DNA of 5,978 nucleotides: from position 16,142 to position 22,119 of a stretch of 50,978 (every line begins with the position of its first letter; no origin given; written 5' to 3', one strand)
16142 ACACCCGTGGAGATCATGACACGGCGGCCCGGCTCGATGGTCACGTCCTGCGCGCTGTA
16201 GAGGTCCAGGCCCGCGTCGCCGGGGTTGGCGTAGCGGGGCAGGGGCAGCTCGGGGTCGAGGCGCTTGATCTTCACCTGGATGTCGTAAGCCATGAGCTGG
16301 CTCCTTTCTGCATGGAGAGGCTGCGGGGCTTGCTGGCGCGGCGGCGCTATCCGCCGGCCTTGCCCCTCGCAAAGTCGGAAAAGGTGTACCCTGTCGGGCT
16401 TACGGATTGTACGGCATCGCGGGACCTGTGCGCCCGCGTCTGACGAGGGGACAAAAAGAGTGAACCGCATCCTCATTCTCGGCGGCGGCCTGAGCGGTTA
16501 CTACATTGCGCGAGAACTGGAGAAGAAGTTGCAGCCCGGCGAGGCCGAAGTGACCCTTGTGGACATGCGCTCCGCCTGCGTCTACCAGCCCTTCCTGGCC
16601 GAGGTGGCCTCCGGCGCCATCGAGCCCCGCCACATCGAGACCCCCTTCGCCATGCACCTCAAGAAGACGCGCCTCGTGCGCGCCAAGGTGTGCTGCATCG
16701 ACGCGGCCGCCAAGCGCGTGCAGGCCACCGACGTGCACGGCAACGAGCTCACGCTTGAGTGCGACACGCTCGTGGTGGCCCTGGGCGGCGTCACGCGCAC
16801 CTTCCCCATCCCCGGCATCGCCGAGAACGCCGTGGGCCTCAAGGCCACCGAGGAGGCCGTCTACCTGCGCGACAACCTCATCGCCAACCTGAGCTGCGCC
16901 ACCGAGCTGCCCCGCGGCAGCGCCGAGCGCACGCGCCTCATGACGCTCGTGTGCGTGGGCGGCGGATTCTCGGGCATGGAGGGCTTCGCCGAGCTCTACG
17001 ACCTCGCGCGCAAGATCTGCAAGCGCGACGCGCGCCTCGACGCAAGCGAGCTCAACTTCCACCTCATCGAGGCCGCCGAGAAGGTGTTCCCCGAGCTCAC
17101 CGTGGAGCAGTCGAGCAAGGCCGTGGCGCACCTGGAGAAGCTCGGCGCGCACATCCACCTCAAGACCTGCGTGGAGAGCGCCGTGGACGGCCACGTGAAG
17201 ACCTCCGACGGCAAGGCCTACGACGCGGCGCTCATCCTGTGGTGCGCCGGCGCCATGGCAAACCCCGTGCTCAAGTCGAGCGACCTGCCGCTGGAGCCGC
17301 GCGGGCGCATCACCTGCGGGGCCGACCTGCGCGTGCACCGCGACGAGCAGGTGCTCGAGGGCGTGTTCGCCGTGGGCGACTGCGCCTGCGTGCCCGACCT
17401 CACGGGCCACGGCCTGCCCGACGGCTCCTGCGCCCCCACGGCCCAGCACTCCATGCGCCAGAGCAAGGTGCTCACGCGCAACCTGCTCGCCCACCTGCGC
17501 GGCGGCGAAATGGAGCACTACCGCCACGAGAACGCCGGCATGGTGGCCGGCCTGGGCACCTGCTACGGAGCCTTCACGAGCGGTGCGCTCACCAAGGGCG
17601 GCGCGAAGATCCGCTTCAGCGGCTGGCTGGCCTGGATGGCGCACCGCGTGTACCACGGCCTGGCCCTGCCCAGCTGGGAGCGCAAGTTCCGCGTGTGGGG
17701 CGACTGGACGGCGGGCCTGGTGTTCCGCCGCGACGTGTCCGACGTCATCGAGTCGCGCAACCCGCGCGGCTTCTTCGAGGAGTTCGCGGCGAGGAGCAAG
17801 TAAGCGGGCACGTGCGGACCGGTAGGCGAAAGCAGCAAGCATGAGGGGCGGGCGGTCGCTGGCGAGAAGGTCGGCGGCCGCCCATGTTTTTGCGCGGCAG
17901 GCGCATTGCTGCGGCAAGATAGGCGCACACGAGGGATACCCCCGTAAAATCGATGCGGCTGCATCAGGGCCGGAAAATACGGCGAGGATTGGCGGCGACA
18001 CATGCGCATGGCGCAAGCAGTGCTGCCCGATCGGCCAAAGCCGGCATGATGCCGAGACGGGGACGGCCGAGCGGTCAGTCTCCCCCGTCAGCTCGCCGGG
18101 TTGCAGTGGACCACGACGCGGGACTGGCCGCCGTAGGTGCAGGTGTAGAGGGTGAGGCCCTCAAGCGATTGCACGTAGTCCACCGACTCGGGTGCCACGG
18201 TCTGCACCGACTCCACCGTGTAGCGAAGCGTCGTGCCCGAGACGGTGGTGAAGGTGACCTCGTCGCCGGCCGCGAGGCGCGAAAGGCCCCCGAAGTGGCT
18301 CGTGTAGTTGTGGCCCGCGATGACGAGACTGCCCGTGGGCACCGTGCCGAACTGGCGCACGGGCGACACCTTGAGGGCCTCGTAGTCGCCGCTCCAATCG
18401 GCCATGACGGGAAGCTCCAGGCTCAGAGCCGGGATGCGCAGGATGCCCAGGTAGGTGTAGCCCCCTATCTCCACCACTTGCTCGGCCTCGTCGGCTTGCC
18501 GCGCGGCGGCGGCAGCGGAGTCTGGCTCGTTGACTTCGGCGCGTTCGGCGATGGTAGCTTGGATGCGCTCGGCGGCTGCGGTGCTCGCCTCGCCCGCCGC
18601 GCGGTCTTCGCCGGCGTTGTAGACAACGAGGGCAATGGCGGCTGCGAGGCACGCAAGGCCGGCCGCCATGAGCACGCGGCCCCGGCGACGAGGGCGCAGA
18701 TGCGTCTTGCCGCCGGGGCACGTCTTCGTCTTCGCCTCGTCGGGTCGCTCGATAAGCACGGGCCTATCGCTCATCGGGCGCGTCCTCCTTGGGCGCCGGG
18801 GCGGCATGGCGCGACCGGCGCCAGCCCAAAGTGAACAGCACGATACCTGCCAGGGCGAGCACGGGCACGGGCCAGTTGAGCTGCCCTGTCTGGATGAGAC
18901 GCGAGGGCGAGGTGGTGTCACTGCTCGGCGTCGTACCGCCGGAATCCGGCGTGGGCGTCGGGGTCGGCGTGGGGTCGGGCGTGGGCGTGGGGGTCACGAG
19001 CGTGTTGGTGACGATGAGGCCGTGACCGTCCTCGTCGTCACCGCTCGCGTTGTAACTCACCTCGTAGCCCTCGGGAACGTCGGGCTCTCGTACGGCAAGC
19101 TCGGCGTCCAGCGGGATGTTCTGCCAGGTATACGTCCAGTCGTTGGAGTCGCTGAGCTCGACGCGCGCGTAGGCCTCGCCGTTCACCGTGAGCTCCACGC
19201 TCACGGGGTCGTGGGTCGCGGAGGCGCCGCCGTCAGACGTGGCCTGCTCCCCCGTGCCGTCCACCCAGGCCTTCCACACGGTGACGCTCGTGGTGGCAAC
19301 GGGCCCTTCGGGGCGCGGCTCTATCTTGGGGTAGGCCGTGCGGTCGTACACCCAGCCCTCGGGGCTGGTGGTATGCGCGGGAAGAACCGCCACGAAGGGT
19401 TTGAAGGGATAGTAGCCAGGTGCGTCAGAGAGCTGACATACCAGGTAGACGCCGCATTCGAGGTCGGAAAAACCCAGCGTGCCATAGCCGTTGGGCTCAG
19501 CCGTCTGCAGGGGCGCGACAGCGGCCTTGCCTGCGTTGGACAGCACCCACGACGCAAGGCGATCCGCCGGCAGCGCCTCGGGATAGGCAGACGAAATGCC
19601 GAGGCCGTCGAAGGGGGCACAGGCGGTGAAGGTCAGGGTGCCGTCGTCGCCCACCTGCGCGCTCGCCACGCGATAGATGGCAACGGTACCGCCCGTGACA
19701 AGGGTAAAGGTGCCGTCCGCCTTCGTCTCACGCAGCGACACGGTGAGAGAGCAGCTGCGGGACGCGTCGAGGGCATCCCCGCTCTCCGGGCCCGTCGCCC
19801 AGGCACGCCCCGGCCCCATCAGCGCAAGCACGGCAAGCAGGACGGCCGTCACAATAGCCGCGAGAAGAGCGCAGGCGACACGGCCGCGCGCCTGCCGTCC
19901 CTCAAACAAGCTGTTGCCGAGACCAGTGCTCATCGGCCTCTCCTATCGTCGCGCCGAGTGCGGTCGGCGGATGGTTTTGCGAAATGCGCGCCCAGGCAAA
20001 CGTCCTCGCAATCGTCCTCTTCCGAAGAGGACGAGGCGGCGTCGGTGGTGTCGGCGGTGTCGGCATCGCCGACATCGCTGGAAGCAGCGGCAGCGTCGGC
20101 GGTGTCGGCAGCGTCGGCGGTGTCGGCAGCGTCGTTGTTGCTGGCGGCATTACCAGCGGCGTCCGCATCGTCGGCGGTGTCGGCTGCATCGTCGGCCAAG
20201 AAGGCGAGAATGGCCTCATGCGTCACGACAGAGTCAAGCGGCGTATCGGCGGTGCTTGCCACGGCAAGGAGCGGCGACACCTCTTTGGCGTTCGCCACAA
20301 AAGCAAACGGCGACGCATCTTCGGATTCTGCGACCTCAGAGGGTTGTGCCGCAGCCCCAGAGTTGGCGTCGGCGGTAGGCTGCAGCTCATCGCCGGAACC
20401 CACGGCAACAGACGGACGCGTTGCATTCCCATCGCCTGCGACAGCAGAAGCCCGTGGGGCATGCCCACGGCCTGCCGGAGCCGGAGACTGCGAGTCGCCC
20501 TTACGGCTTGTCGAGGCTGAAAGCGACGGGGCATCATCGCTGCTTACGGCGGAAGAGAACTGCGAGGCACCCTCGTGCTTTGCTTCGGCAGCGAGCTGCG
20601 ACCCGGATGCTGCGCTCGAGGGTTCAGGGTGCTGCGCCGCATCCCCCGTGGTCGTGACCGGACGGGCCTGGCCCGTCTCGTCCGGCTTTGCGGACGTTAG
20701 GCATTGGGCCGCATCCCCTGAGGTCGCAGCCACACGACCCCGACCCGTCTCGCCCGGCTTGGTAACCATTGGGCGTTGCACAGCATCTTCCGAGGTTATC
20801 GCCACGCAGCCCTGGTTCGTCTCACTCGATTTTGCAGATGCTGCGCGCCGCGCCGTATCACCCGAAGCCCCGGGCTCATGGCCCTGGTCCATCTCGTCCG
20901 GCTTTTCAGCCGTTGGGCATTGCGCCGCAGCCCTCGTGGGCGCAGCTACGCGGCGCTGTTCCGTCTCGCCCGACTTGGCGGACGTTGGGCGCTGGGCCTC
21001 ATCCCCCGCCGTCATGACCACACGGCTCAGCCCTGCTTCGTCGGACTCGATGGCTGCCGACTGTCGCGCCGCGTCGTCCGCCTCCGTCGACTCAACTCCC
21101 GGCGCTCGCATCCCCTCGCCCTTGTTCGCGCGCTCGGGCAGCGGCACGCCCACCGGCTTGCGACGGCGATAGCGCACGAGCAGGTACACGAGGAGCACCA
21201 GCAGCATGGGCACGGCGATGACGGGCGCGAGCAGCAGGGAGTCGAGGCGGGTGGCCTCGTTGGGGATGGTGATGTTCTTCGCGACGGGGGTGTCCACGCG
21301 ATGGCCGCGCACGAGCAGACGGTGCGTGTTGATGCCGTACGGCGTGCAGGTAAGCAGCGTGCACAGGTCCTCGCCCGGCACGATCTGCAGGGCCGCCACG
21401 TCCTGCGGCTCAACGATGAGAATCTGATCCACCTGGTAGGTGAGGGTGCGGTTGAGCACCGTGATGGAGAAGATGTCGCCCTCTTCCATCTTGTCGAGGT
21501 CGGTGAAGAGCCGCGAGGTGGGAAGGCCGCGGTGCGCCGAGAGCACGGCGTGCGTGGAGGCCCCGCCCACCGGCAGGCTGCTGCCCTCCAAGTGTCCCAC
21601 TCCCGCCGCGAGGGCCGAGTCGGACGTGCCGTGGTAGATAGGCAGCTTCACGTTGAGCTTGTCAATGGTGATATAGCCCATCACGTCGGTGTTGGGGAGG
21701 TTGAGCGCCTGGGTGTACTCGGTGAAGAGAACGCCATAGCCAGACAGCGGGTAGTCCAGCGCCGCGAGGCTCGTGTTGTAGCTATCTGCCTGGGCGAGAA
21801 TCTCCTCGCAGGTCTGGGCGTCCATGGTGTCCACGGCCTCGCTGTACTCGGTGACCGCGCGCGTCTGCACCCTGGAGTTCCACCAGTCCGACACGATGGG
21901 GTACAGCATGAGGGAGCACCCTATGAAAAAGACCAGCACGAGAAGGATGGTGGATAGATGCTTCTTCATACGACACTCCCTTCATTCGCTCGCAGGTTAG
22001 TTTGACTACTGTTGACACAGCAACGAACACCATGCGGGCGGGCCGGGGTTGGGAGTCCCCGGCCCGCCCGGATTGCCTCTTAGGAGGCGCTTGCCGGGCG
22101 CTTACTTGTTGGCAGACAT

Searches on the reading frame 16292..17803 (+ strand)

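Call 65: search_protein_families(library=pfam, proteins=[window:16292-17803:+], max_evalue=0.001)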
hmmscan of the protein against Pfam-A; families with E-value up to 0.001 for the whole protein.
window:16292-17803:+ (503 aa): 4 families
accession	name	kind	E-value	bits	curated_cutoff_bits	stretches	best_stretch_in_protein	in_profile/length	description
PF07992.20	Pyr_redox_2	-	8.7e-39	134.1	26.1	1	59-371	2-284/291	Pyridine nucleotide-disulphide oxidoreductase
PF01266.30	DAO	-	4.1e-07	30.3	27.9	0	279-336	157-223/353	FAD dependent oxidoreductase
PF00070.33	Pyr_redox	-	2.1e-05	25.4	22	0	219-300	2-69/82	Pyridine nucleotide-disulphide oxidoreductase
PF13454.12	NAD_binding_9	-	0.00017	22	21.8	0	62-95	2-35/155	FAD-NAD(P)-binding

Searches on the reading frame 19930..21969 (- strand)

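Call 65: search_protein_families(library=pfam, proteins=[window:19930-21969:-], max_evalue=0.001)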
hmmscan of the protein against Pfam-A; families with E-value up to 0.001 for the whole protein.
window:19930-21969:- (679 aa): 1 family
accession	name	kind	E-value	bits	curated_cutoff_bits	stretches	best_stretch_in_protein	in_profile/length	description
PF04203.18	Sortase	-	3e-24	85.6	26.6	1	100-225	1-125/125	Sortase domain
